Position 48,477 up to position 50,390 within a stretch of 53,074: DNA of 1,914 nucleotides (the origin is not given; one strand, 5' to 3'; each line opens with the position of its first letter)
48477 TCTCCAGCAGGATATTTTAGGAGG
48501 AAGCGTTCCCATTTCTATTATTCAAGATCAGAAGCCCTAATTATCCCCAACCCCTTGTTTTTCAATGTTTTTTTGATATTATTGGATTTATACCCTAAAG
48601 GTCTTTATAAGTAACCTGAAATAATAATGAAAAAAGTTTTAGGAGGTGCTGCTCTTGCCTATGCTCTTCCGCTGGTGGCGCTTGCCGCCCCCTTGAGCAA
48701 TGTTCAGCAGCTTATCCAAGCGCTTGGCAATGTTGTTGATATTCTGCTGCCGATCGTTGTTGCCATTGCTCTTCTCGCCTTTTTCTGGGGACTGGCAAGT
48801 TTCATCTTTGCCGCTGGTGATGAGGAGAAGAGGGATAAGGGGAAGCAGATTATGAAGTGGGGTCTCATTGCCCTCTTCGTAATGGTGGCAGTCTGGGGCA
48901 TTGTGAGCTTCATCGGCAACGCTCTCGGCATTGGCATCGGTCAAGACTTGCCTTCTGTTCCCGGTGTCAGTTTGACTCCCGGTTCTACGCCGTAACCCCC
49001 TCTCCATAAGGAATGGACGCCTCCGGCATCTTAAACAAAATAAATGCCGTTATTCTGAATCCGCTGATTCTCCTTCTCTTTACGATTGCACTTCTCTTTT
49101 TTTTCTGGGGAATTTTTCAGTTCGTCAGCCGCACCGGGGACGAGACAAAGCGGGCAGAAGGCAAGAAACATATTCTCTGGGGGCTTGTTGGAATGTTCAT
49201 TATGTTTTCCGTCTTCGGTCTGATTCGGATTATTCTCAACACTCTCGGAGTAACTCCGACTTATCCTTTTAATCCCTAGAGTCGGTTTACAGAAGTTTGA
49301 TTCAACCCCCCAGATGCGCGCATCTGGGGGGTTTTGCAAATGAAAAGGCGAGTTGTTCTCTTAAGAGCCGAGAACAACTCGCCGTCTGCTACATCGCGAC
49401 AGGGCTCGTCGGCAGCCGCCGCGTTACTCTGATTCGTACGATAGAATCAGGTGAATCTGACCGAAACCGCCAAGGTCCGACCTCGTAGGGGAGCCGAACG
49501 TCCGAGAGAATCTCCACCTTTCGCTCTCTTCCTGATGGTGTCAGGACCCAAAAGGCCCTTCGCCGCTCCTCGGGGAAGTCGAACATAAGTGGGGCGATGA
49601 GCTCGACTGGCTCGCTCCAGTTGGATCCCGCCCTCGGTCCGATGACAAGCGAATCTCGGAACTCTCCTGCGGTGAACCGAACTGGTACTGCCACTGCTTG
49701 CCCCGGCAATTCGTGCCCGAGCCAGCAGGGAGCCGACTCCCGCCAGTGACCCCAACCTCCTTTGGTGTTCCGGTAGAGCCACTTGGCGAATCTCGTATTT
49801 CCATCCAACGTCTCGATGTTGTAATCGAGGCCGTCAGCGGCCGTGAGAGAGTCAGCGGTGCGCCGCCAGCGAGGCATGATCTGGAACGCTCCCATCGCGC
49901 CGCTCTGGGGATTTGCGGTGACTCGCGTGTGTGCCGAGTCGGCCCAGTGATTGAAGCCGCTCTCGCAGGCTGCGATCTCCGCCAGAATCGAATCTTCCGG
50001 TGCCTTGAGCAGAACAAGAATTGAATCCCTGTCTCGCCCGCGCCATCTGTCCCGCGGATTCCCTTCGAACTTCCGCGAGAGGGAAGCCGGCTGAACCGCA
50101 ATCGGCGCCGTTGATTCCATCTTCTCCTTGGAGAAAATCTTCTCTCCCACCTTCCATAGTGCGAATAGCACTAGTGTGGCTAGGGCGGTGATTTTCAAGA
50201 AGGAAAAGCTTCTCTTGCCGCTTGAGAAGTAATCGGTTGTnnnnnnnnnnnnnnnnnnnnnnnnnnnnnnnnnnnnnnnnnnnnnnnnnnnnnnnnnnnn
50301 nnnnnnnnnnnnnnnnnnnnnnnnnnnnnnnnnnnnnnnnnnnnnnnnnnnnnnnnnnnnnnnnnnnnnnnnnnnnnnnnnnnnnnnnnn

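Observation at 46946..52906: Six tandem VirB2/TrbC-like pilin paralogs converging on a GC-rich module (SLT-domain polytopic protein, SPFH protein) bounded by an atypical tRNA-Leu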

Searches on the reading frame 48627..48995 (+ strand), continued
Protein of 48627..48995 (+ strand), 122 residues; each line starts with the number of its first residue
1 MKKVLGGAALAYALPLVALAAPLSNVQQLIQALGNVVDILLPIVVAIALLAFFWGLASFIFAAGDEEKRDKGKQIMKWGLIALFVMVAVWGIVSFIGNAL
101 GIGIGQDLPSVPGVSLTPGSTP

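Call 55: predict_structure(alignment_id=A4)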
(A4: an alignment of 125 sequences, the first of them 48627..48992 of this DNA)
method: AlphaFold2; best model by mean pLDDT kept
length: 122 residues; sequences in the alignment: 125
mean_pLDDT: 76.0   pTM: 0.46
mean pLDDT of the five models: 76.0, 73.3, 72.1, 70.8, 70.7
residues with pLDDT >= 90: 13; 70-90: 66; 50-70: 43; < 50: 0
segments of 3 or more residues with pLDDT < 50: none
pLDDT, mean of each block of 10 residues (from residue 1): 59 67 76 87 90 84 82 84 89 86 57 56 61
secondary structure, 60 per line:
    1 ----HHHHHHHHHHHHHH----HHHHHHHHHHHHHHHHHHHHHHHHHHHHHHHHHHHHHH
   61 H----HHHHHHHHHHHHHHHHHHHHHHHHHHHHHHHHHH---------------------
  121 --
elements in order: H5-18 H23-61 H66-99
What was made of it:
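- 48627..48995 (+): Pilin p5 (122 aa), FFWG type. It has a 20-aa signal peptide and a Pro/Gly-rich tail. It gives the best family match and is the candidate major subunit. An 86-nt gap precedes it. AlphaFold2 predicts a helix-loop-helix, mean pLDDT 76 (call 55).
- On Pfam PF18895 T4SS_pilin (CPR VirB2-like pilins): AlphaFold2 model of p5: helix 23-61, loop 62-65, helix 66-99 (call 55).
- Checked: AlphaFold2 models p5 as a signal helix, helix 23-61, a loop, then helix 66-99 (call 55).
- The predicted structure is helix-loop-helix (call 55).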

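Call 87: search_protein_families(library=phrogs, proteins=[window:48627-48995:+], max_evalue=0.01)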
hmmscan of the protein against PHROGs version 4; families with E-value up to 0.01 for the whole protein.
window:48627-48995:+ (122 aa): 0 families

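Call 88: search_protein_families(library=padloc, proteins=[window:48627-48995:+], max_evalue=0.01)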
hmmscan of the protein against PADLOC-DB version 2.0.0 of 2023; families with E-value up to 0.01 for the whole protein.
window:48627-48995:+ (122 aa): 0 families

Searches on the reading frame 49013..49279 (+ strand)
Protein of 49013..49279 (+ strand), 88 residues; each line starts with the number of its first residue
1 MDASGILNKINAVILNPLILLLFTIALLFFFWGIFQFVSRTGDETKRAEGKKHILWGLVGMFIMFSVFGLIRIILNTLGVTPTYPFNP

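Call 4: search_protein_families(library=pfam, proteins=[window:49013-49279:+], max_evalue=1)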
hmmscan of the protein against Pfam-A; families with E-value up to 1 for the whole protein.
window:49013-49279:+ (88 aa): 8 families
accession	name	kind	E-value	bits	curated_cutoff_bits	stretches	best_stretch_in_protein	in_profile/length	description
PF18895.5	T4SS_pilin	-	1.7e-08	34.8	26.6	1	14-73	12-70/71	Type IV secretion system pilin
PF19554.4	DUF6077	-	0.063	12.5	27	1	18-75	5-57/354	Family of unknown function (DUF6077)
PF06570.16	DUF1129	-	0.1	12.6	29.1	1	21-78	118-175/207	Protein of unknown function (DUF1129)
PF14812.11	PBP1_TM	-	0.31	11.8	27.8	1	37-67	54-84/85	Transmembrane domain of transglycosylase PBP1 at N-terminal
PF13567.11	DUF4131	-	0.33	11.1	31.6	1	19-74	8-49/165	Domain of unknown function (DUF4131)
PF00335.26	Tetraspanin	-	0.37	10.8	32.1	1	18-74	10-69/225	Tetraspanin family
PF03994.20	DUF350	-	0.6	10.6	26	0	53-76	74-98/133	Domain of Unknown Function (DUF350)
PF05478.16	Prominin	-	0.97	7.9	34.3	0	17-79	428-490/799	Prominin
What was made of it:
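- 49013..49279 (+): Pilin p6 (88 aa), a leaderless FFWG type and the last gene of the array. PF18895 34.8 bits (call 4).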

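Call 5: search_protein_families(library=ncbifam, proteins=[window:49013-49279:+], max_evalue=1)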
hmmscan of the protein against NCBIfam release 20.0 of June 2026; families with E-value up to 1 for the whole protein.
window:49013-49279:+ (88 aa): 9 families
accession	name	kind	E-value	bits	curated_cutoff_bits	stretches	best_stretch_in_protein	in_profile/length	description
NF045849.1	ICE_MMCAP2_0565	equivalog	1.3e-08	34.3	40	1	9-77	11-79/80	Mbov_0395 family pilin-like conjugal transfer protein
NF046054.1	memb_MPN527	equivalog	0.0061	16.6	80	1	13-84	76-142/211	MPN527 family putative ECF transporter permease subunit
TIGR01115.1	pufM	equivalog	0.0098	15.2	364.25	1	22-75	114-167/305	photosynthetic reaction center subunit M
NF038300.1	EPS_HpsL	equivalog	0.021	13.4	640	1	13-72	143-203/534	hormogonium polysaccharide biosynthesis protein HpsL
NF009255.0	PRK12612.1-3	equivalog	0.034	14.8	112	1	15-70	7-61/92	putative monovalent cation/H+ antiporter subunit F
NF047418.1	teichoic_AuxB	equivalog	0.053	12.5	300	1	4-41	112-151/345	lipoteichoic acid stability factor AuxB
TIGR03943.1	TIGR03943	equivalog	0.13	11.6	88.8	1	10-70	5-70/221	TIGR03943 family putative permease subunit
NF041560.1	T6SS_Burk_ExIF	subfamily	0.45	10.2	90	1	20-70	132-182/234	putative type VI secretion system effector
NF045962.1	MAG2810_fam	equivalog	0.54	9.2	175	1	18-76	51-111/394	MAG2810 family protein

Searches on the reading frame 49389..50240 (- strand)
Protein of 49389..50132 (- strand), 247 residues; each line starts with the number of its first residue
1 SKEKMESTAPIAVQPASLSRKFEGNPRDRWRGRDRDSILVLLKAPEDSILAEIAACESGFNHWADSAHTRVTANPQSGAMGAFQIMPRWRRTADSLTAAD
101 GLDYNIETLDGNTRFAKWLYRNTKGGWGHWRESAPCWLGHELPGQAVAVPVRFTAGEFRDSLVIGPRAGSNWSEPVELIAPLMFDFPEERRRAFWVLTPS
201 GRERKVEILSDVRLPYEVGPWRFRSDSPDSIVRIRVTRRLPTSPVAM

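Call 32: search_protein_families(library=pfam, proteins=[window:49389-50132:-], max_evalue=10)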
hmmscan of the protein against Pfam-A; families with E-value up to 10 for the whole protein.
window:49389-50132:- (247 aa): 2 families
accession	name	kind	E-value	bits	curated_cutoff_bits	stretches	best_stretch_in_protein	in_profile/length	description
PF01464.25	SLT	-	0.0017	18.4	21.3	1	47-89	14-47/117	Transglycosylase SLT domain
PF22554.1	Chap-C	-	0.0064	17.6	27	1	45-100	33-88/91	TY-Chap C-terminal domain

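Call 42: find_homologous_proteins(query=A2)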
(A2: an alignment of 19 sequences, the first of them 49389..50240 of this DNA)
Query A2 (19 sequences) (283 aa, profile of the alignment): 1 proteins with E <= 0.001 among 8000 candidates.
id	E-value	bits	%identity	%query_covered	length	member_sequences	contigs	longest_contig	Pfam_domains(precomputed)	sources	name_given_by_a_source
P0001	5.2e-78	281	100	100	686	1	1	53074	-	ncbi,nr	ncbi:hypothetical protein EPN83_00320 [Patescibacteria group bacterium]|nr:MAG: hypothetical protein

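Call 47: search_protein_families(library=pfam, alignment_id=A3, max_evalue=0.001)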
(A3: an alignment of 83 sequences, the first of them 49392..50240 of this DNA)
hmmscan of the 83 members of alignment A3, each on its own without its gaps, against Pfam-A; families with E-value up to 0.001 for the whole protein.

A. member 1, window:49392-50240:- (283 aa): 0 families

B. families by the number of members that match (of 83 scanned): 5 families
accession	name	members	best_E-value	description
PF01464.25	SLT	12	1.5e-10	Transglycosylase SLT domain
PF01471.23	PG_binding_1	8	2.9e-09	Putative peptidoglycan binding domain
PF18896.5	SLT_3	3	1.2e-05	Lysozyme like domain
PF00062.25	Lys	1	0.00029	C-type lysozyme/alpha-lactalbumin family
PF06737.19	Transglycosylas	1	0.00082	Transglycosylase-like domain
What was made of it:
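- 49389..51449 (-): LYS, 686 aa. Residues 1-270 form a basic Arg-rich N-terminal region. Residues ~171-432 contain 4-5 hydrophobic segments. Residues ~484-580 form a lysozyme-like (SLT/SLT_3-type) domain. Residues ~590-686 form a beta-rich C-terminal domain. Family members hit SLT, SLT_3 and PG_binding_1 (call 47).
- On Lytic transglycosylase / lysozyme-like superfamily (Pfam SLT PF01464, SLT_3 PF18896): 12 of 83 homologues match SLT and 3 match SLT_3 at E <= 0.001 (call 47).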

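Call 53: predict_structure(alignment_id=A3)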
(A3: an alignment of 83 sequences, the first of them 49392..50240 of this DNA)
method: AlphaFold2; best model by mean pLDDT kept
length: 283 residues; sequences in the alignment: 83
mean_pLDDT: 77.4   pTM: 0.57
mean pLDDT of the five models: 77.4, 76.4, 75.9, 75.6, 75.0
residues with pLDDT >= 90: 96; 70-90: 90; 50-70: 72; < 50: 25
segments of 3 or more residues with pLDDT < 50: 1-3, 49-51, 189-191, 196-198, 202-204
pLDDT, mean of each block of 10 residues (from residue 1): 50 76 92 68 53 69 93 94 93 97 96 94 87 81 96 93 88 81 51 50 62 72 64 91 74 84 65 64 53
secondary structure, 60 per line:
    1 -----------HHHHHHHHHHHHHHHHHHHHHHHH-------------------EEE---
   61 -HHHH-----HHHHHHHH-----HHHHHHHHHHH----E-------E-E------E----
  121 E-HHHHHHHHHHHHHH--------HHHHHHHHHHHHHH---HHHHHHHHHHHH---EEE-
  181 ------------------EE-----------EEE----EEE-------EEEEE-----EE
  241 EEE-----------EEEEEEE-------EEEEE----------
elements in order: H12-35 E55-57 H62-65 H71-78 H84-94 H123-136 H145-158 H162-173 E177-179 E212-214 E219-221 E229-233 E239-243 E255-261 E269-273
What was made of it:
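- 49389..51449 (-): The AlphaFold2 model has pLDDT above 90 in the catalytic domain (call 53).
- On Lytic transglycosylase / lysozyme-like superfamily (Pfam SLT PF01464, SLT_3 PF18896): The AlphaFold2 model has pLDDT above 90 over the domain (call 53).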

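Call 81: search_solved_structures(query=A3, max_evalue=0.01)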
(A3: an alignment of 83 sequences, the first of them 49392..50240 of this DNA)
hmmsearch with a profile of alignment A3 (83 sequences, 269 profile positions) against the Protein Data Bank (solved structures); distinct sequences matched with E-value up to 0.01: 1.
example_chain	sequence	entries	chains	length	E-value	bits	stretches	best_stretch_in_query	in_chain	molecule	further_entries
2z2f_A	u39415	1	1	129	0.008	19.2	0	84-147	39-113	Lysozyme C-2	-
